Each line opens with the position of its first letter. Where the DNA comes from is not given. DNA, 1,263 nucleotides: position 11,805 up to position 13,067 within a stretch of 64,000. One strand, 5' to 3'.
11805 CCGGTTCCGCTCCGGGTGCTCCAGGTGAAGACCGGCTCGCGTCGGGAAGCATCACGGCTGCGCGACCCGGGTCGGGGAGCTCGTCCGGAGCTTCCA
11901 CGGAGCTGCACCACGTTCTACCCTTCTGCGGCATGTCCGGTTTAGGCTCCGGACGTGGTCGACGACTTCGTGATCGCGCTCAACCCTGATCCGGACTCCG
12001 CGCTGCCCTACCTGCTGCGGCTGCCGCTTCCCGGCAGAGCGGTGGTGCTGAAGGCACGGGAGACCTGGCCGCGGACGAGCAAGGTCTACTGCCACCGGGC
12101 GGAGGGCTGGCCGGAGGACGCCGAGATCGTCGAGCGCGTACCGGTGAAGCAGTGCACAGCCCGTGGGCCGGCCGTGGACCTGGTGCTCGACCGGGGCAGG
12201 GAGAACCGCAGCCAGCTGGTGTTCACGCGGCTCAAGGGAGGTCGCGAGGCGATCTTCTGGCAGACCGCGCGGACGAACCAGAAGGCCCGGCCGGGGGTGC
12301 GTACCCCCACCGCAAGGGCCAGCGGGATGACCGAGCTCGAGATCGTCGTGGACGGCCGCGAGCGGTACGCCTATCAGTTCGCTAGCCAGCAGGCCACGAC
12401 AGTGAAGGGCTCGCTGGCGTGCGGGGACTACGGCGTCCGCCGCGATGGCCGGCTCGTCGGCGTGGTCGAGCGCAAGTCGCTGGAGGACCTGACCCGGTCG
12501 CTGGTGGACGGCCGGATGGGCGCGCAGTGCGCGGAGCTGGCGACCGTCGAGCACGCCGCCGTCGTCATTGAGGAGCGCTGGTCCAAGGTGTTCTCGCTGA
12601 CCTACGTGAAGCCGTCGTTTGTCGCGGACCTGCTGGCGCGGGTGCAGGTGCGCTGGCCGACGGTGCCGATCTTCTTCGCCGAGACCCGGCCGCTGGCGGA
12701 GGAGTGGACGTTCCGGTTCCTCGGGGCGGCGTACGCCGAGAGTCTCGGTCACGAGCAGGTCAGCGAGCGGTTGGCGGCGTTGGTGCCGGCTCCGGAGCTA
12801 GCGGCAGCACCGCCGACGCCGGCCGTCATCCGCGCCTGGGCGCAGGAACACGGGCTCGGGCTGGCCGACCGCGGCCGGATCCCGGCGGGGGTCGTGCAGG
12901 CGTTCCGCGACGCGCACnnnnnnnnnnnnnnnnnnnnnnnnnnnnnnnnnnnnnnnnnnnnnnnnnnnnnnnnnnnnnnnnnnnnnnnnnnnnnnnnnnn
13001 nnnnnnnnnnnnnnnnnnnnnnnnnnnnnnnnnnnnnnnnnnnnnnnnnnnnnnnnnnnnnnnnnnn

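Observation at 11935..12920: ERCC4 (XPF/Mus81-type) nuclease fused to an Lsr2-like AT-rich-DNA-binding domain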

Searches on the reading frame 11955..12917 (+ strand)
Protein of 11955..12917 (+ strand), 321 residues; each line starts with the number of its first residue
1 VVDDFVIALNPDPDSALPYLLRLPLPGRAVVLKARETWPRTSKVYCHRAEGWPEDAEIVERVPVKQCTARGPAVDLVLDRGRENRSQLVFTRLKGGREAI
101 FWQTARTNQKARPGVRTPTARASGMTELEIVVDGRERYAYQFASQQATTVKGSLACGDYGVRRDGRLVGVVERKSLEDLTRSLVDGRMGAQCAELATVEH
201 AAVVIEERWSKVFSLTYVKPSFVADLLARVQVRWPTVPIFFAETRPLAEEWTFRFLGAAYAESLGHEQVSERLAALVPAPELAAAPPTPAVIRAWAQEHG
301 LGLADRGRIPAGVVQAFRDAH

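Call 3: search_protein_families(library=pfam, proteins=[window:11955-12917:+], max_evalue=1)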
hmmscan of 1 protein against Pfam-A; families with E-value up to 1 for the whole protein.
window:11955-12917:+ (321 aa): 2 families
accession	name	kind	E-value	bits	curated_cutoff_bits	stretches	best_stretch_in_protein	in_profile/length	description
PF02732.21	ERCC4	-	9.1e-13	48.8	24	1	132-254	1-139/140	ERCC4 domain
PF23359.1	Lsr2_DNA-bd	-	1.7e-11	43.7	26.9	1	286-320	3-37/37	Lsr2 DNA-binding domain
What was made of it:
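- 12333..12779 (+): ERCC4 (XPF/Mus81/Hef-type) nuclease domain plus a long C-terminal helix (aa 127-275). Catalytic codons: D133 12351-12353, E136 12360-12362, D158 12426-12428, E172-R173-K174 12468-12476, D178 12486-12488. Pfam PF02732 (call 3).
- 12810..12914 (+): Lsr2-type DNA-binding domain (aa 286-320, two helices), with the RGR minor-groove motif at 12870-12878. Pfam PF23359, E=1.7e-11 (call 3).
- On ERCC4 / XPF-Mus81-Hef nuclease family: PF02732 at aa 132-254, 48.8 bits against a cutoff of 24, E=9.1e-13 (call 3). No HhH family at E<=1 (call 3).
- On Lsr2 nucleoid-associated xenogeneic silencers: There is no Pfam match other than ERCC4 and Lsr2_DNA-bd at E<=1 (call 3).
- Checked: Pfam finds Lsr2_DNA-bd PF23359 at aa 286-320 (E=1.7e-11, 43.7 bits against 26.9) (call 3).
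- No HhH or other DNA-binding domain is detected besides the Lsr2 tail (call 3). The tail is a genuine Lsr2 DNA-binding domain (call 3). No Lsr2 N-terminal dimerisation/oligomerisation domain is detected (call 3), so bridging or silencing like Lsr2 is not expected.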

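Call 4: search_protein_families(library=ncbifam, proteins=[window:11955-12917:+], max_evalue=1)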
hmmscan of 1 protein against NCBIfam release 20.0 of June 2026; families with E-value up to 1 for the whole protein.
window:11955-12917:+ (321 aa): 3 families
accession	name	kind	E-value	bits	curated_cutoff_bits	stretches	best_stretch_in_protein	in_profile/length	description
NF010337.0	PRK13766.1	equivalog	7.7e-11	40.8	610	1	114-243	568-682/781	Hef nuclease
TIGR00596.1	rad1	subfamily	2.4e-05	22.9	806.65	1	106-216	560-674/813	DNA repair protein, RAD1 family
NF040956.1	Arch_Xpf_endonucase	equivalog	0.014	15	300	1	151-220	28-94/222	3'-flap repair endonuclease Xpf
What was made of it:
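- On ERCC4 / XPF-Mus81-Hef nuclease family: Partial Hef and Rad1 NCBIfam hits over the nuclease region (call 4).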

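Call 5: search_protein_families(library=padloc, proteins=[window:11955-12917:+], max_evalue=1)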
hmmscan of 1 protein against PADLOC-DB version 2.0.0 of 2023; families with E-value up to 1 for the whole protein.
window:11955-12917:+ (321 aa): 1 family
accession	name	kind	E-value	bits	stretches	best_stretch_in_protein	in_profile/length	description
PDLC03328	MTase_II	-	0.0047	13.5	1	287-321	535-569/587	Type II methyltransferase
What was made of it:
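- On Known anti-phage defence systems (PADLOC-DB v2.0.0): The only hit is the C-terminal 35 aa to the end of a type II methyltransferase model (E=0.0047, call 5).
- Closest known: Shedu. Different: There is no sequence or PADLOC match (call 5).
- The C-terminal end of a PADLOC type II methyltransferase model also matches the tail region (E=0.0047, call 5). No hit to any PADLOC defence model apart from a tail-only methyltransferase match (call 5).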

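Call 6: find_homologous_proteins(query=window:11955-12917:+)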
Query window:11955-12917:+ (321 aa): 5901 proteins with E <= 0.001 among 8000 candidates; the best 120 are listed.
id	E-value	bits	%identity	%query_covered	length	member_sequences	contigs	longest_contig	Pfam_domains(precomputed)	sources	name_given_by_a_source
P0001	9.7e-211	717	100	100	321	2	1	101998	PF02732.22,PF23359.2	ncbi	-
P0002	8.3e-173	592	81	100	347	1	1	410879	PF02732.22,PF23359.2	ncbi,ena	-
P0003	9.5e-166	569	79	100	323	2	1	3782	PF02732.22,PF23359.2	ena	-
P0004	2.1e-165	568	80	99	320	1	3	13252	PF02732.22,PF23359.2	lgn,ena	-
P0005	4.7e-165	567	79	100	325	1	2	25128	PF02732.22,PF23359.2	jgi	jgi:hypothetical protein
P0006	4.9e-161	553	78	100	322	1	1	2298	PF02732.22,PF23359.2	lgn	-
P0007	5.5e-161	553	78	100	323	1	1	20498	PF02732.22,PF23359.2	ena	-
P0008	1.0e-159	549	77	100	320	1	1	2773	PF02732.22,PF23359.2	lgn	-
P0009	3.3e-159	547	77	100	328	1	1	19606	PF02732.22,PF23359.2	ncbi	-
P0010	1.7e-158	545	78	99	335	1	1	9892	PF02732.22,PF23359.2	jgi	jgi:hypothetical protein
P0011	2.7e-158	544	77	100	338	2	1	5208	PF02732.22,PF23359.2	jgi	jgi:hypothetical protein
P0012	6.1e-158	543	79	96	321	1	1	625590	PF02732.22,PF23359.2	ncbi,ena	-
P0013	6.3e-157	540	77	100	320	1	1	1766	PF02732.22,PF23359.2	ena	-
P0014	7.9e-157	540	75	100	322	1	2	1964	PF02732.22,PF23359.2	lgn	-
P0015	8.9e-157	539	76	100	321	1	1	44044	PF02732.22,PF23359.2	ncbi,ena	-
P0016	2.0e-156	538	77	100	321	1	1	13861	PF02732.22,PF23359.2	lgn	-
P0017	2.2e-156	538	78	100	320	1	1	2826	PF02732.22,PF23359.2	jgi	jgi:hypothetical protein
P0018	4.3e-156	537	77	98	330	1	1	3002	PF02732.22,PF23359.2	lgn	-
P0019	4.6e-156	537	76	99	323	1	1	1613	PF02732.22,PF23359.2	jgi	jgi:hypothetical protein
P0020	8.1e-156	536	75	100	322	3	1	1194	PF02732.22,PF23359.2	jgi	jgi:hypothetical protein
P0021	1.1e-155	536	77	98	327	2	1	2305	PF02732.22,PF23359.2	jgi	-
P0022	1.4e-155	535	77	99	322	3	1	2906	PF02732.22,PF23359.2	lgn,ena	-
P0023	1.7e-155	535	76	100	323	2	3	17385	PF02732.22,PF23359.2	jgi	jgi:hypothetical protein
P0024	3.1e-155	534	75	100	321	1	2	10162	PF02732.22,PF23359.2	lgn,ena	-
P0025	6.2e-155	533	75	100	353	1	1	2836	PF02732.22,PF23359.2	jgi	jgi:hypothetical protein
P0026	7.8e-155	533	76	100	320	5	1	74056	PF02732.22,PF23359.2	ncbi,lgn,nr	ncbi:MAG: ERCC4 domain-containing protein [Mycobacteriales bacterium]|nr:ERCC4 domain-containing pro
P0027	1.2e-154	532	76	100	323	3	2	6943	PF02732.22,PF23359.2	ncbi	-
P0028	2.1e-154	532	75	100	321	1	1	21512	PF02732.22,PF23359.2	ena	-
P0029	4.2e-154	531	76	100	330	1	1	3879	PF02732.22,PF23359.2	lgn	-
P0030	4.7e-154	530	75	98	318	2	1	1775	PF02732.22,PF23359.2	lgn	-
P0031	5.6e-154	530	76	100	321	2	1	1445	PF02732.22,PF23359.2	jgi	jgi:hypothetical protein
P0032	7.7e-154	530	76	99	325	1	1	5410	PF02732.22,PF23359.2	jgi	jgi:hypothetical protein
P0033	1.4e-153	529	75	100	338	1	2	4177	PF02732.22,PF23359.2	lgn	-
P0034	1.6e-153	529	73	100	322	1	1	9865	PF02732.22,PF23359.2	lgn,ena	-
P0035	1.8e-153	529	77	98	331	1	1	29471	PF02732.22,PF23359.2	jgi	jgi:hypothetical protein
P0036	2.0e-153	528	76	99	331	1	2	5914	PF02732.22,PF23359.2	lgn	-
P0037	4.6e-153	527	75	100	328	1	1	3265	PF02732.22,PF23359.2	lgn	-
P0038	7.7e-153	526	74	100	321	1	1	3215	PF02732.22,PF23359.2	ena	-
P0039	1.5e-152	526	76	100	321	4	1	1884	PF02732.22,PF23359.2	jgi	jgi:hypothetical protein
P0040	2.6e-152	525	75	100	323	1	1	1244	PF02732.22,PF23359.2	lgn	-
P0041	2.7e-152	525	75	100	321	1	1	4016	PF02732.22,PF23359.2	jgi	jgi:hypothetical protein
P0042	3.1e-152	524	75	100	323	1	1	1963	PF02732.22,PF23359.2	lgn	-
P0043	4.1e-152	524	76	100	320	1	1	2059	PF02732.22,PF23359.2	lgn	-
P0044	6.8e-152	523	74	100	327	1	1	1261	PF02732.22,PF23359.2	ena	-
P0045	8.8e-152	523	75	100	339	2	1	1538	PF02732.22,PF23359.2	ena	-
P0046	1.8e-151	522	76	96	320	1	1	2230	PF02732.22,PF23359.2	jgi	jgi:hypothetical protein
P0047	2.5e-151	521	76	100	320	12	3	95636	PF02732.22,PF23359.2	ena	-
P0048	3.8e-151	521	74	100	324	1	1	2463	PF02732.22,PF23359.2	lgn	-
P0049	5.3e-151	520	73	100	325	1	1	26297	PF02732.22,PF23359.2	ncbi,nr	ncbi:MAG: hypothetical protein JWO22_3476 [Frankiales bacterium]|nr:hypothetical protein [Frankiales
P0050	6.4e-151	520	76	96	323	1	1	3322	PF02732.22,PF23359.2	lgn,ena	-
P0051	9.2e-151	520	75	96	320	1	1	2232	PF02732.22,PF23359.2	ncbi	-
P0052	2.7e-150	518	73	100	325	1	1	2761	PF02732.22,PF23359.2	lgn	-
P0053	4.9e-150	517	75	98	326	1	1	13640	PF02732.22,PF23359.2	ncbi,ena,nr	ncbi:MAG TPA: histone-like nucleoid-structuring protein Lsr2 [Mycobacteriales bacterium]|nr:histone-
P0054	5.1e-150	517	73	100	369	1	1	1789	PF02732.22,PF23359.2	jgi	jgi:hypothetical protein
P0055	5.7e-150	517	74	100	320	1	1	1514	PF02732.22,PF23359.2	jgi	-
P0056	5.7e-149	514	73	100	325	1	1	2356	PF02732.22,PF23359.2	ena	-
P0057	6.2e-149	514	75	96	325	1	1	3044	PF02732.22,PF23359.2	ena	-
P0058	7.3e-149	513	73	100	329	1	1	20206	PF02732.22,PF23359.2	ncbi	ncbi:MAG: histone-like nucleoid-structuring protein Lsr2 [Actinomycetes bacterium]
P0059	7.7e-149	513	73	100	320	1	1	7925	PF02732.22,PF23359.2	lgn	-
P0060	1.6e-148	512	74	99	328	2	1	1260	PF02732.22,PF23359.2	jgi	jgi:hypothetical protein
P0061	2.2e-148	512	72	100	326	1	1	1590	PF02732.22,PF23359.2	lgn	-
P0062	2.9e-148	511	77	97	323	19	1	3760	PF02732.22,PF23359.2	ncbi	-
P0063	4.4e-148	511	73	100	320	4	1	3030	PF02732.22,PF23359.2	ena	-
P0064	6.0e-148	510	76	96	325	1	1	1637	PF02732.22,PF23359.2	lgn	-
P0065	1.2e-146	506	74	98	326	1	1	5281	PF02732.22,PF23359.2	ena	-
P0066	1.8e-146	506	72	100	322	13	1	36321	PF02732.22,PF23359.2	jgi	-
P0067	6.4e-145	500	72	100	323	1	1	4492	PF02732.22,PF23359.2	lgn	-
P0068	2.0e-144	499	71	99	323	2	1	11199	PF02732.22,PF23359.2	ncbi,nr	ncbi:MAG: hypothetical protein JWN77_3081 [Frankiales bacterium]|nr:hypothetical protein [Frankiales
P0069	1.9e-143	496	79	90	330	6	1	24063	PF02732.22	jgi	jgi:hypothetical protein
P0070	1.5e-141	489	73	95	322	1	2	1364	PF02732.22,PF23359.2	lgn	-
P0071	2.0e-141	489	71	100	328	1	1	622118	PF02732.22,PF23359.2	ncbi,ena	-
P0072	4.3e-138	478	71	97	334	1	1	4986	PF02732.22,PF23359.2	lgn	-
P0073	2.0e-134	466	67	99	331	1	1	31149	PF02732.22,PF23359.2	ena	-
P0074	4.3e-134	465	73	89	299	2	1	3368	PF02732.22,PF23359.2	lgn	-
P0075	1.2e-131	457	66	99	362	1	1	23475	PF02732.22,PF23359.2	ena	-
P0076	7.7e-129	448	66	99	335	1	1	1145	PF02732.22,PF23359.2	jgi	jgi:hypothetical protein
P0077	2.2e-124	433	63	99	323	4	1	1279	PF02732.22,PF23359.2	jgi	jgi:hypothetical protein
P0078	3.8e-124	432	64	99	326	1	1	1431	PF02732.22,PF23359.2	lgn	-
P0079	5.6e-124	432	64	100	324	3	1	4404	PF02732.22,PF23359.2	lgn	-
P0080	6.4e-124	431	63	99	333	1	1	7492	PF02732.22,PF23359.2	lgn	-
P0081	1.2e-123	431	64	100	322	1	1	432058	PF02732.22,PF23359.2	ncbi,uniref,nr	ncbi:ERCC4 domain-containing protein [Nocardioides ferulae]|uniref:ERCC4 domain-containing protein n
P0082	1.7e-123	430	81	74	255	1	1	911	PF02732.22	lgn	-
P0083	3.0e-123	429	61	100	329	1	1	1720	PF02732.22,PF23359.2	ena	-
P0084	3.1e-123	429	62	99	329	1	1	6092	PF02732.22,PF23359.2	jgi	jgi:hypothetical protein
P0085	4.8e-123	429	63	99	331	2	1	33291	PF02732.22,PF23359.2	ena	-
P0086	1.1e-122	427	63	99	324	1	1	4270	PF02732.22,PF23359.2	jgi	jgi:hypothetical protein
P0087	1.1e-122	427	63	100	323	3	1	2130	PF02732.22,PF23359.2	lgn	-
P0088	1.4e-122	427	63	100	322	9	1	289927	PF02732.22,PF23359.2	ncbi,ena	-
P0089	3.2e-122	426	63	99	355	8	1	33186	PF02732.22,PF23359.2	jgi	-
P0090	3.3e-122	426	62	99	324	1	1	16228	PF02732.22,PF23359.2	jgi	jgi:hypothetical protein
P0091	3.5e-122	426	62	100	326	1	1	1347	PF02732.22,PF23359.2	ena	-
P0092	5.9e-122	425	61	99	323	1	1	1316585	PF02732.22,PF23359.2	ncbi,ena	-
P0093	8.4e-122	425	61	100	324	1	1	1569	PF02732.22,PF23359.2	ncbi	-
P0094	9.5e-122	424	63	100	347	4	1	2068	PF02732.22,PF23359.2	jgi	jgi:ERCC4 domain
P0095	1.3e-121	424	61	100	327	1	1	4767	PF02732.22,PF23359.2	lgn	-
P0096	1.5e-121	424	61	100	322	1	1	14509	PF02732.22,PF23359.2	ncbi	ncbi:MAG: histone-like nucleoid-structuring protein Lsr2 [Actinomycetes bacterium]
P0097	2.3e-121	423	61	100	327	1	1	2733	PF02732.22,PF23359.2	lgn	-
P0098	3.5e-121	422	62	98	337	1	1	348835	PF02732.22,PF23359.2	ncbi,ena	-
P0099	5.9e-121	422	61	100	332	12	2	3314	PF02732.22,PF23359.2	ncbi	-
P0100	6.8e-121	422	62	100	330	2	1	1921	PF02732.22,PF23359.2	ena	-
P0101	8.3e-121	421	61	100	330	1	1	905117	PF02732.22,PF23359.2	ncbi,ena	-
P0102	1.2e-120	421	62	99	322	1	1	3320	PF02732.22,PF23359.2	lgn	-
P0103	1.2e-120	421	61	100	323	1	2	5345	PF02732.22,PF23359.2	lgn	-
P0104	1.7e-120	420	63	100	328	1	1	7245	PF02732.22,PF23359.2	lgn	-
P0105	2.7e-120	420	59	98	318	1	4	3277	PF02732.22,PF23359.2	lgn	-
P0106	3.0e-120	419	60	98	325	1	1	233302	PF02732.22,PF23359.2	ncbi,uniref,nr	ncbi:ERCC4 domain-containing protein [Nocardioides rubriscoriae]|uniref:ERCC4 domain-containing prot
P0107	3.2e-120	419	61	100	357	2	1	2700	PF02732.22,PF23359.2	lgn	-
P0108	3.6e-120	419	62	98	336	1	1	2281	PF02732.22,PF23359.2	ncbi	-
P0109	3.7e-120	419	61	100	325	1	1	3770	PF02732.22,PF23359.2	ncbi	-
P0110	4.1e-120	419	63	99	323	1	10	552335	PF02732.22,PF23359.2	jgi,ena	-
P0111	4.5e-120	419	62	100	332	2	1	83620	PF02732.22,PF23359.2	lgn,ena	-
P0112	4.6e-120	419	62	99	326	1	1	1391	PF02732.22,PF23359.2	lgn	-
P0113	5.6e-120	419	63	99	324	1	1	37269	PF02732.22,PF23359.2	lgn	-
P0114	5.8e-120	418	60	99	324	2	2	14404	PF02732.22,PF23359.2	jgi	-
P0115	6.1e-120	418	61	99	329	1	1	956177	PF02732.22,PF23359.2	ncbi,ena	-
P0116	6.2e-120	418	60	100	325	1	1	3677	PF02732.22,PF23359.2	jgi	jgi:ERCC4 domain/Lsr2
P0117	6.6e-120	418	61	99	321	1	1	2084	PF02732.22,PF23359.2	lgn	-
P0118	6.6e-120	418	60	99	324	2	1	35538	PF02732.22,PF23359.2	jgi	-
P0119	7.5e-120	418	62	98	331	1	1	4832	PF02732.22,PF23359.2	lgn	-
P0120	7.7e-120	418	61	99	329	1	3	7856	PF02732.22,PF23359.2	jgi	jgi:hypothetical protein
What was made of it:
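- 11955..12920 (+): Complete coding sequence, 321 aa, with GTG start and TGA stop. Full-length homologues are 60-81% identical (call 6).
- Closest known: Lsr2. Different: The database name 'Lsr2' given to some homologues is therefore a misnomer (calls 3, 6).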

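Call 7: search_protein_families(library=phrogs, proteins=[window:11955-12917:+], max_evalue=0.1)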
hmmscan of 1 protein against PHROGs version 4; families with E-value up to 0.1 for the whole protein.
window:11955-12917:+ (321 aa): 4 families
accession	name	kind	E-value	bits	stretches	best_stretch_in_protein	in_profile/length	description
phrog_1223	-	DNA, RNA and nucleotide metabolism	6.5e-07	30.5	1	288-321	85-118/123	nucloid associated Lsr2-like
phrog_31427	-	unknown function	1.9e-06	29.2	1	283-321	118-156/160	-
phrog_6269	-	DNA, RNA and nucleotide metabolism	0.00013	22.7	1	291-319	75-103/188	Lsr2-like DNA bridging protein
phrog_3490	-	DNA, RNA and nucleotide metabolism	0.00031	21.8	1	126-258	7-164/175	ERCC4-type nuclease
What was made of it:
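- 12810..12914 (+): PHROG Lsr2-like families (call 7).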

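Call 8: search_solved_structures(query=window:11955-12917:+, max_evalue=1, show_alignments=3)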
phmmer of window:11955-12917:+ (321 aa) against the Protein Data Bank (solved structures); distinct sequences matched with E-value up to 1: 9.
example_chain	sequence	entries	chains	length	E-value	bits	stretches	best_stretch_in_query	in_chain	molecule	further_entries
1j22_A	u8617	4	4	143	0.00022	23.9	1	129-253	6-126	ATP-dependent RNA helicase, putative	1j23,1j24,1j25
6qkq_A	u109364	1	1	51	0.0044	19.6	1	289-319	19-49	Nucleoid-associated protein Lsr2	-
6qkp_A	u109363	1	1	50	0.0045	19.6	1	289-319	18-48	Nucleoid-associated protein Lsr2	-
2kng_A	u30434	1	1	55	0.0057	19.3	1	289-319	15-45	Protein lsr2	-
6sxa_F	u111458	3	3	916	0.02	17.5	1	96-217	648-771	DNA repair endonuclease XPF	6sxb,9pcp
9qec_A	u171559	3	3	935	0.021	17.4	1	96-217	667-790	DNA repair endonuclease XPF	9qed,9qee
9pd3_Q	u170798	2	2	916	0.023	17.3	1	112-217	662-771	DNA repair endonuclease XPF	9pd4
2bgw_A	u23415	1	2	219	0.41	13.2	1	150-202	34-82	XPF ENDONUCLEASE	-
2bhn_A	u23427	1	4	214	0.41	13.2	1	151-202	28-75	XPF ENDONUCLEASE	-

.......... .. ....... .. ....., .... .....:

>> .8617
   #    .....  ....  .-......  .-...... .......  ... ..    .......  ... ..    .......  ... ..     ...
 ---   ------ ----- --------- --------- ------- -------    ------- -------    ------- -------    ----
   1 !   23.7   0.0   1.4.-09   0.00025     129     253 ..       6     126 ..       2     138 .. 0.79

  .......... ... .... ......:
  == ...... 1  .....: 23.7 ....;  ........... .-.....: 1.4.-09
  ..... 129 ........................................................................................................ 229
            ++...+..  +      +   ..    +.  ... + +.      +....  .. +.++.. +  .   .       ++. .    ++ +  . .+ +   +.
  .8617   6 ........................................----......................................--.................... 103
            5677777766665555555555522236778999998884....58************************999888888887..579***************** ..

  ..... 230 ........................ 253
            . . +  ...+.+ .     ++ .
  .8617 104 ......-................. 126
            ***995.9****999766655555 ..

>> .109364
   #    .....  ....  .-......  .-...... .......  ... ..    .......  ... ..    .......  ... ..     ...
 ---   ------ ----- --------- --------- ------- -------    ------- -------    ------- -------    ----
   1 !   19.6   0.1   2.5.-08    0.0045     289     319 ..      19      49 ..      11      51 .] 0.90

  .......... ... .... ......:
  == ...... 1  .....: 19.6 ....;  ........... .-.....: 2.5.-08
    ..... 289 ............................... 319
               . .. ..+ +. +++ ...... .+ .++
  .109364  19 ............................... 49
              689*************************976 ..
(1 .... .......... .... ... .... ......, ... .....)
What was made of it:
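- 12810..12914 (+): Alignment to the Lsr2 DNA-binding domains 6qkq/2kng (call 8).
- Checked: PDB sequence hits are the Hef nuclease 1j22 (E=2e-4) and the Lsr2 DNA-binding domains 6qkq/2kng (E about 5e-3) (call 8).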

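Call 13: find_encoding_contigs(protein=P0001, flank=10000, max_places=3)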
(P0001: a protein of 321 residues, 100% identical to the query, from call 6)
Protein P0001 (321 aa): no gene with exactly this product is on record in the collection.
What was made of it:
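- Tried and rejected: The window protein is not on record in the contig index (call 13).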

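Call 14: find_encoding_contigs(protein=P0081, flank=10000, max_places=3)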
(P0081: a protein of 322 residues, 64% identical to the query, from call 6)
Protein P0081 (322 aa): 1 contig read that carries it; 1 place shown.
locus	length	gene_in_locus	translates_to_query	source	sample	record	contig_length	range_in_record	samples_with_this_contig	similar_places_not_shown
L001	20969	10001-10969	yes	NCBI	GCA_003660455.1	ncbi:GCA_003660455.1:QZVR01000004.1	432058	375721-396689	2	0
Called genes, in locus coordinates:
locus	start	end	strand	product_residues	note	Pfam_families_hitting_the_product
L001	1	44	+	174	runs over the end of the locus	PF00877:NLPC_P60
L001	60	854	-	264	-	PF00376:MerR (weak), PF13411:MerR_1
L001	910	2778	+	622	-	-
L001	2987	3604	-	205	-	-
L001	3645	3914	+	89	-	-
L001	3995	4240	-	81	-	-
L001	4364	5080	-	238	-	PF00440:TetR_N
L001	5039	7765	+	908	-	PF03176:MMPL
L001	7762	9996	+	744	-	PF12698:ABC2_membrane_3 (weak)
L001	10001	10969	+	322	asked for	PF02732:ERCC4, PF23359:Lsr2_DNA-bd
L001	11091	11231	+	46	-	-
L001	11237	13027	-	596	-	PF00009:GTP_EFTU, PF25461:Beta-barrel_SelB (weak), PF09107:WHD_3rd_SelB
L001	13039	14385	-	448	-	PF12390:Se-cys_synth_N (weak), PF03841:SelA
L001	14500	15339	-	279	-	PF16640:Big_3_5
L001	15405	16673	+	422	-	-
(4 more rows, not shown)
